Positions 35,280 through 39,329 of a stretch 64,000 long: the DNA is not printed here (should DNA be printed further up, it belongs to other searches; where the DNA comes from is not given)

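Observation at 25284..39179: Three consecutive giant ORFs (1249 + 1443 + 1940 aa, about 13.9 kb) occupy the tape-measure position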

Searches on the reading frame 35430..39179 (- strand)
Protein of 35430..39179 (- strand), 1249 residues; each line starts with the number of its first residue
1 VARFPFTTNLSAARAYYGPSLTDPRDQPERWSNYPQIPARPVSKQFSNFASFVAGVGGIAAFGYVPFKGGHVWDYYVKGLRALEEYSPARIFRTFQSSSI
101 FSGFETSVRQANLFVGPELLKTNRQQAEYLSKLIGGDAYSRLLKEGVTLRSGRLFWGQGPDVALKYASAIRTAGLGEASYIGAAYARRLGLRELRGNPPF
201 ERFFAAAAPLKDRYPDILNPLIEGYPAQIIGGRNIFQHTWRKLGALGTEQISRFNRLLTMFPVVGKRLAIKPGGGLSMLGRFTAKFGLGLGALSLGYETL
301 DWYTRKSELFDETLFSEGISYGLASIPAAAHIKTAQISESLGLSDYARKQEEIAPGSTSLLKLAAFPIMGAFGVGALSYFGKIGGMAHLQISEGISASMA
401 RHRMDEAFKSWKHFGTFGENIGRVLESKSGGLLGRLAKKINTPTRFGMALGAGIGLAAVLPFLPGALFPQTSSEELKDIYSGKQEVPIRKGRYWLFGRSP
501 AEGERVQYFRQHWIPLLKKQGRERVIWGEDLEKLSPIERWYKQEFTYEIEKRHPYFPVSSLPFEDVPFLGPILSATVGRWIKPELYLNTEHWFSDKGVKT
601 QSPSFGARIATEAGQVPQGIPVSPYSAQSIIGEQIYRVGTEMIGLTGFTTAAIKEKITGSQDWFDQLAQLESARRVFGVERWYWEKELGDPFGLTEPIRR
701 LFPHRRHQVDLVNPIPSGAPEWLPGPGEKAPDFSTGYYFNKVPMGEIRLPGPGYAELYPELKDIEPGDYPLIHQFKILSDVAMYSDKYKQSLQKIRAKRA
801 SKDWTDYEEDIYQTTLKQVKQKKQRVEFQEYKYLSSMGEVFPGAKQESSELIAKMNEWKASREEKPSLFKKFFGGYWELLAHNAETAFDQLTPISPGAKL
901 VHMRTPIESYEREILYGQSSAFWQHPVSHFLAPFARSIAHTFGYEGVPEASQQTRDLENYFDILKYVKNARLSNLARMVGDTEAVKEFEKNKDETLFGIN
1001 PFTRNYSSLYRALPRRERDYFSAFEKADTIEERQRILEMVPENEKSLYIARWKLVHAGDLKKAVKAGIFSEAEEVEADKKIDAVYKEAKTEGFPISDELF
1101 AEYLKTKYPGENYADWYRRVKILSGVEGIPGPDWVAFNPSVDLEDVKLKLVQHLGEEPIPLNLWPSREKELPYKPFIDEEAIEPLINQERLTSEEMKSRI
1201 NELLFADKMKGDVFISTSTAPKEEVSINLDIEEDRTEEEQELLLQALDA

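Call 4: search_protein_families(library=pfam, proteins=[window:35430-39179:-], max_evalue=0.1)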
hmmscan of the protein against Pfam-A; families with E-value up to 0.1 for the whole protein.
window:35430-39179:- (1249 aa): 0 families

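Call 5: search_protein_families(library=phrogs, proteins=[window:35430-39179:-], max_evalue=0.01)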
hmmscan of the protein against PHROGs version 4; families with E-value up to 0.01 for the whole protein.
window:35430-39179:- (1249 aa): 0 families

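Call 10: search_dna_similar(query=window:35430-39179:-, collection=phages, mode=protein, max_rows=25)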
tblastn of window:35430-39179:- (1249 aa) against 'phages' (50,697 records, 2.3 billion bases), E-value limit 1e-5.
Records with a match: 7; places in all: 7; records where one place covers at least 80% of the query: 0.
Best place of each record, by identity: <60% 7.
By first word of the organism name: Bacillus 4; Acinetobacter 2; Moorella 1.
By host as written in the record: Acinetobacter baumannii DSM 30007 2; Bacillus thuringiensis 2; Moorella thermoacetica DSM 103132 1; Bacillus cereus 1; Bacillus cereus BC102p 1.
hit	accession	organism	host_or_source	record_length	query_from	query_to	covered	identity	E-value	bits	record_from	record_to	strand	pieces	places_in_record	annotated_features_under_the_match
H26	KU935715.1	Acinetobacter phage vB_AbaM_ME3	Acinetobacter baumannii DSM 30007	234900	293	1205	73%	25.8%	2e-61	238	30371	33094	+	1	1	virion structural protein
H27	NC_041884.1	Acinetobacter phage vB_AbaM_ME3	Acinetobacter baumannii DSM 30007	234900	293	1205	73%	25.8%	2e-61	238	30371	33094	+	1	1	virion structural protein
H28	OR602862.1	Moorella phage MTATph1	Moorella thermoacetica DSM 103132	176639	615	1166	41%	25.7%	3e-14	153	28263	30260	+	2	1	hypothetical protein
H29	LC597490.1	Bacillus phage vB_BceM_WH1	Bacillus cereus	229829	629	1228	35%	28.1%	7e-12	142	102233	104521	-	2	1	virion structural protein_gp096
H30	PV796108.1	Bacillus phage Edson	Bacillus cereus BC102p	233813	629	1227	32%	28.5%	9e-12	140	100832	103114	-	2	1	hypothetical protein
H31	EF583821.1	Bacillus phage 0305phi8-36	Bacillus thuringiensis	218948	461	758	23%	30.2%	4e-9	132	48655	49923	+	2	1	ORF145: virion structural protein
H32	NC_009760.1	Bacillus phage 0305phi8-36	Bacillus thuringiensis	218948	461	758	23%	30.2%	4e-9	132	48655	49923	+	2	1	ORF145: virion structural protein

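Call 16: search_solved_structures(query=window:35430-39179:-, max_evalue=10, show_alignments=2)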
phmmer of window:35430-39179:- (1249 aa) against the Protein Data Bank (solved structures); distinct sequences matched with E-value up to 10: 0.

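Call 30: find_homologous_proteins(query=window:35430-39179:-, max_evalue=0.001)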
Query window:35430-39179:- (1249 aa): 116 proteins with E <= 0.001 among 8000 candidates.
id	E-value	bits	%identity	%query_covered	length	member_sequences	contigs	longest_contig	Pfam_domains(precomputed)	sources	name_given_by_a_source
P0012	0.0e+0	2608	89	100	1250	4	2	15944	-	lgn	-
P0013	0.0e+0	2193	75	100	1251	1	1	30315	-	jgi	jgi:hypothetical protein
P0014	0.0e+0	2082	72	100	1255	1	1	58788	-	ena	-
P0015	0.0e+0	2044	71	98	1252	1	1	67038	-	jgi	jgi:hypothetical protein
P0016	0.0e+0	2044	71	99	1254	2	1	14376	-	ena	-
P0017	0.0e+0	1829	65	100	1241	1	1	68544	-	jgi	jgi:hypothetical protein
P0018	0.0e+0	1817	65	100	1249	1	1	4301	-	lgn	-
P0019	0.0e+0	1762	65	91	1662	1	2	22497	PF14528.12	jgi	-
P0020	0.0e+0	1654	60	99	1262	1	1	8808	-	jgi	jgi:hypothetical protein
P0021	0.0e+0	1632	59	99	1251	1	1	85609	-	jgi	-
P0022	0.0e+0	1631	51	63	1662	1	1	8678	PF05203.22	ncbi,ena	-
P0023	0.0e+0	1364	51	99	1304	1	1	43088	-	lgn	-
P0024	0.0e+0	1344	48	59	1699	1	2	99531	PF14528.12,PF14890.12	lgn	-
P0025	0.0e+0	1344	49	100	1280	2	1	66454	-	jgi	jgi:hypothetical protein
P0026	0.0e+0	1342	57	43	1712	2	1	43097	PF14528.12,PF14890.12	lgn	-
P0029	0.0e+0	1316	49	99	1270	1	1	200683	-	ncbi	-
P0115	2.4e-69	252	28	61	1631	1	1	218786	-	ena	-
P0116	1.1e-64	237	27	34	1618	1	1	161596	-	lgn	-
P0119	3.0e-46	176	28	39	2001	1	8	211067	-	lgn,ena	-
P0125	1.7e-20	91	24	21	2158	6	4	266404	-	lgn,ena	-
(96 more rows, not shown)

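Call 37: search_solved_structures(query=A4, max_evalue=10, show_alignments=3)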
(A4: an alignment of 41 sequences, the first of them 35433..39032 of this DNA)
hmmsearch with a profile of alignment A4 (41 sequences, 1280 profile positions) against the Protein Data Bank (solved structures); distinct sequences matched with E-value up to 10: 2.
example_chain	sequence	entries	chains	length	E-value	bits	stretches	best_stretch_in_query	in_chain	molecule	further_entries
4dou_A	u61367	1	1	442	0.0053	17.9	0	1160-1200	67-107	Adiponectin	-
9i7s_K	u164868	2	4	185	2.5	9.1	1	1090-1134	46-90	Tom20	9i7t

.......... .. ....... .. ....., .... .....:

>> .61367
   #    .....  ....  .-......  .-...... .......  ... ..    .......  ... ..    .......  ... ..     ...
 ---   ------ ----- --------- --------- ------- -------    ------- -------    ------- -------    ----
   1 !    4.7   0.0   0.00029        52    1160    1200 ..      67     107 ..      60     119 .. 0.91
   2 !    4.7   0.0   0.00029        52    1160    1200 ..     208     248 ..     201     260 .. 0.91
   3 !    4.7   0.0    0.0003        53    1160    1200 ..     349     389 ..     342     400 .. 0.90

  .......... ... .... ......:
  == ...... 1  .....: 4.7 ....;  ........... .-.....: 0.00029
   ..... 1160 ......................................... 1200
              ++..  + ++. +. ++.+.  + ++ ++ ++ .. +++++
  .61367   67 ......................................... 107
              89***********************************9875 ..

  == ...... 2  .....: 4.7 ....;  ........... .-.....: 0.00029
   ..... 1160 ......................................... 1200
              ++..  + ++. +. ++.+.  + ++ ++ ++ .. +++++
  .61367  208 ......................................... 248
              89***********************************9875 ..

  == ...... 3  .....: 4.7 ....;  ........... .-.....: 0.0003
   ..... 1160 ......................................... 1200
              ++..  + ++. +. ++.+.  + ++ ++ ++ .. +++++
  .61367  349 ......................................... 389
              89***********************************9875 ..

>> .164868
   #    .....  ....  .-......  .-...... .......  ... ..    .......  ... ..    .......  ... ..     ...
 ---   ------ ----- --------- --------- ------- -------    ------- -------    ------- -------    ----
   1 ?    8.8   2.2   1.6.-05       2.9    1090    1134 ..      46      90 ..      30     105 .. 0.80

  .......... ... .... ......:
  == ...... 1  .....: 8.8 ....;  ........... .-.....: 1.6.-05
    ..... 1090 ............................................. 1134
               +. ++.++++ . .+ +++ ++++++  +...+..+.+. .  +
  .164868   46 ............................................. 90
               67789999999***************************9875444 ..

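Call 50: predict_structure(alignment_id=A4)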
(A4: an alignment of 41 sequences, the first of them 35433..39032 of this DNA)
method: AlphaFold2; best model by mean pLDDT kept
length: 1200 residues; sequences in the alignment: 41
mean_pLDDT: 83.9   pTM: 0.78
mean pLDDT of the five models: 83.9, 82.3, 79.2, 77.8, 77.6
residues with pLDDT >= 90: 446; 70-90: 613; 50-70: 106; < 50: 35
segments of 3 or more residues with pLDDT < 50: 1-6, 787-799, 1169-1178
pLDDT, mean of each block of 10 residues (from residue 1): 45 71 84 81 81 86 90 93 91 94 92 93 80 93 89 90 86 89 93 92 91 83 92 90 90 90 88 90 89 88 87 89 86 88 84 86 80 73 66 85 91 87 90 90 69 85 89 91 91 93 93 90 91 93 79 75 78 88 88 85 76 72 89 80 76 74 89 92 93 93 92 94 96 95 95 91 95 87 56 36 60 69 84 82 76 86 84 73 85 80 88 94 91 92 93 91 90 87 86 92 91 86 87 91 91 91 90 84 87 91 82 79 86 79 59 63 54 47 56 64
secondary structure, 60 per line:
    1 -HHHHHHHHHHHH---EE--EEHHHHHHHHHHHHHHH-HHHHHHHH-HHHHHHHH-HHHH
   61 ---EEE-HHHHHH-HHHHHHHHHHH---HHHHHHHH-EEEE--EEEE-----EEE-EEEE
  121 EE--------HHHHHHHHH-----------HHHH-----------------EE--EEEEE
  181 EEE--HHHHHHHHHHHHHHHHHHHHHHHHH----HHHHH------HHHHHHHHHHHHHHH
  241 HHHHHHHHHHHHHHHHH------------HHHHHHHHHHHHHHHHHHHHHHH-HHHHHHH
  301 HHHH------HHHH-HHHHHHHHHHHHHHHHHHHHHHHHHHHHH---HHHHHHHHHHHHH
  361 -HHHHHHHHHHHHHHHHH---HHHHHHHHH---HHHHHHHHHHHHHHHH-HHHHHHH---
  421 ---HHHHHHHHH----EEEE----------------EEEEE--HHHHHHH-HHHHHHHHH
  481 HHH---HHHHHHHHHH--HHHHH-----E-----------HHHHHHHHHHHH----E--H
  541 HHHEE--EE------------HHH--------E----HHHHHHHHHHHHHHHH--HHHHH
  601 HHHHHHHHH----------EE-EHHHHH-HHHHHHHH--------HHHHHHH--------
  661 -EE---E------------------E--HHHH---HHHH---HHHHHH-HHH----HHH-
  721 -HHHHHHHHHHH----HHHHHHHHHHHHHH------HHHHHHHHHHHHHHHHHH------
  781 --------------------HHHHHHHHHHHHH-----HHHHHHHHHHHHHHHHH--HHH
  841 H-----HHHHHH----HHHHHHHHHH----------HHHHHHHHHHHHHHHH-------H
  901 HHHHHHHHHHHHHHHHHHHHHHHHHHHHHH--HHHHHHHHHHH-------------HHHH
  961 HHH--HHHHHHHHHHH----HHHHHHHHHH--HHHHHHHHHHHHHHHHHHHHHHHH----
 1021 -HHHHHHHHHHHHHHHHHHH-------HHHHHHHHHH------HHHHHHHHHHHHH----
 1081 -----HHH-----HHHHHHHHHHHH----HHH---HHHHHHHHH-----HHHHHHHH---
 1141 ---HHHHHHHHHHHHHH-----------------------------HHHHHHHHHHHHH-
elements in order (helices of 4 or more, strands of 3 or more residues): H2-13 H23-37 H39-46 H48-55 H57-60 E64-66 H68-73 H75-85 H89-96 E98-101 E104-107 E113-115 E117-122 H131-139 H151-154 E176-183 H186-210 H215-219 H226-257 H270-292 H294-304 H311-314 H316-344 H348-360 H362-378 H382-390 H394-409 H411-417 H424-432 E437-440 E457-461 H464-470 H472-483 H487-496 H499-503 H521-532 H540-543 H578-593 H596-609 H624-628 H630-637 H646-652 H689-692 H696-699 H703-708 H722-732 H737-750 H757-774 H801-813 H819-835 H838-841 H847-852 H857-866 H877-892 H900-930 H933-943 H957-963 H966-976 H981-990 H993-1016 H1022-1040 H1048-1057 H1064-1076 H1094-1105 H1116-1124 H1130-1137 H1144-1157 H1187-1199

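Call 55: fold_search(model_id=the predicted structure, library=pdb)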
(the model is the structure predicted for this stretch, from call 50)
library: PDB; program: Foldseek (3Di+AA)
matches with E <= 10: 143; with E <= 0.001: 0
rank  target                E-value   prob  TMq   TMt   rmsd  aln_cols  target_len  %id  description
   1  5zpu_C                9.6e-01  0.03  0.08  0.08  36.1      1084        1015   10  LFS829 in complex with CRM1-Ran-RanBP1 (released 2019-04-17)
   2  4lct_B                1.1e+00  0.07  0.06  0.12  21.0       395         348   12  Crystal Structure and Versatile Functional Roles of the COP9 Signalosome Subunit 1 (released 2013-07-17)
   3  5i6r                  1.2e+00  0.08  0.04  0.10  43.6       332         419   16  Crystal Structure of srGAP2 F-BARx WT Form-1 (released 2017-08-30)
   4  8cwy_A                1.3e+00  0.05  0.06  0.10  25.2       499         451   10  Accurate computational design of genetically encoded 3D protein crystals (released 2023-11-01)
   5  9div_B                1.7e+00  0.11  0.05  0.19  16.2       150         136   21  The crystal structure of de novo designed ChuA binding protein C8 (released 2025-05-21)
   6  6ivl_B                1.8e+00  0.06  0.04  0.14  25.9       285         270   10  Crystal structure of a membrane protein L259A (released 2019-11-06)
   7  6iv1_A                2.0e+00  0.06  0.04  0.14  26.2       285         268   12  Crystal structure of a bacterial Bestrophin homolog from Klebsiella pneumoniae with a mutation I180T (released 2019-11-13)
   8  6iv1_E                2.1e+00  0.08  0.04  0.15  24.9       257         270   14  Crystal structure of a bacterial Bestrophin homolog from Klebsiella pneumoniae with a mutation I180T (released 2019-11-13)
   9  6ivn_A                2.1e+00  0.04  0.05  0.15  28.1       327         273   12  Crystal structure of a membrane protein G264A (released 2019-11-06)
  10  6r7s                  2.1e+00  0.03  0.06  0.09  26.9       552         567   10  Human Serum Albumin, complexed with Sulfasalazine (released 2020-04-08)
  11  6iv0_B                2.3e+00  0.06  0.04  0.14  22.8       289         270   11  Crystal structure of a bacterial Bestrophin homolog from Klebsiella pneumoniae with a mutation I180A (released 2019-11-13)
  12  7rw8_A                2.3e+00  0.03  0.06  0.09  28.7       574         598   11  AP2 bound to heparin in the closed conformation (released 2022-03-30)
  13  6ivl_A                2.4e+00  0.06  0.04  0.15  22.9       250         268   13  Crystal structure of a membrane protein L259A (released 2019-11-06)
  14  3zx6_A                2.4e+00  0.05  0.04  0.12  44.4       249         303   12  Structure of Hamp(AF1503)-Tsr fusion - Hamp (A291V) mutant (released 2012-02-29)
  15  9uko_F                2.4e+00  0.04  0.05  0.11  23.4       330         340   12  CryoEM structure of the T.thermophilus transcription initiation complex bound to Ap4A-C, -1 dA in the template DNA str (released 2025-10-22)
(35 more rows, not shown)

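Call 56: fold_search(model_id=the predicted structure, library=viral)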
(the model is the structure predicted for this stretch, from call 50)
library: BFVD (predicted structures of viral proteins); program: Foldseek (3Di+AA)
matches with E <= 10: 157; with E <= 0.001: 4
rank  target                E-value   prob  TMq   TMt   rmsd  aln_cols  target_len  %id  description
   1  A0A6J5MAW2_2          8.0e-27  1.00  0.44  0.47   9.9       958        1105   20  Large polyvalent protein associated domain-containing protein [uncultured Caudovirales phage]
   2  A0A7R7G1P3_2          3.8e-20  1.00  0.37  0.43  16.5      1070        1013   19  (no name in the UniProt tables at hand)
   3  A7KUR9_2              6.9e-10  1.00  0.23  0.28  18.5       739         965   17  (no name in the UniProt tables at hand)
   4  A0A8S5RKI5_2          7.3e-08  1.00  0.32  0.36  14.3       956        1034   13  Uncharacterized protein [virus sp. ctEQ64]
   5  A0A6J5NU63            1.3e-01  0.05  0.06  0.06  44.7      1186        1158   11  Bacteriophage lambda, GpH, tail tape measure, N-terminal [uncultured Caudovirales phage]
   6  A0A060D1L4            1.5e-01  0.06  0.06  0.07  48.7      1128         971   10  Putative tail tape measure protein [Salmonella phage 9NA]
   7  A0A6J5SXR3            1.6e-01  0.06  0.07  0.08  32.3      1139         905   11  Caudovirus, tape measure, N-terminal [uncultured Caudovirales phage]
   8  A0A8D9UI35            4.1e-01  0.02  0.05  0.05  45.0      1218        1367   11  (no name in the UniProt tables at hand)
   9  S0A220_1              4.9e-01  0.04  0.07  0.08  33.0      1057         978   12  Structural protein [Cellulophaga phage phi4:1]
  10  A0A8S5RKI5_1          6.8e-01  0.44  0.07  0.08  20.9       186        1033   22  Uncharacterized protein [virus sp. ctEQ64]
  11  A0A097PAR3            8.4e-01  0.04  0.07  0.10  34.7       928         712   11  Lysozyme-like domain vision structural protein [Delftia phage RG-2014]
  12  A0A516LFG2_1          8.4e-01  0.03  0.07  0.08  35.3      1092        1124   10  (no name in the UniProt tables at hand)
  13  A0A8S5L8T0            8.8e-01  0.02  0.05  0.05  50.5      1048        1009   12  Tail tape measure protein [Myoviridae sp. ctuYn2]
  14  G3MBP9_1              9.2e-01  0.02  0.07  0.06  43.8      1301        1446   11  Gp183 [Bacillus phage G]
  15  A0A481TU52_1          1.0e+00  0.01  0.06  0.07  52.2      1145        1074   11  UL36 [Human herpesvirus 2]
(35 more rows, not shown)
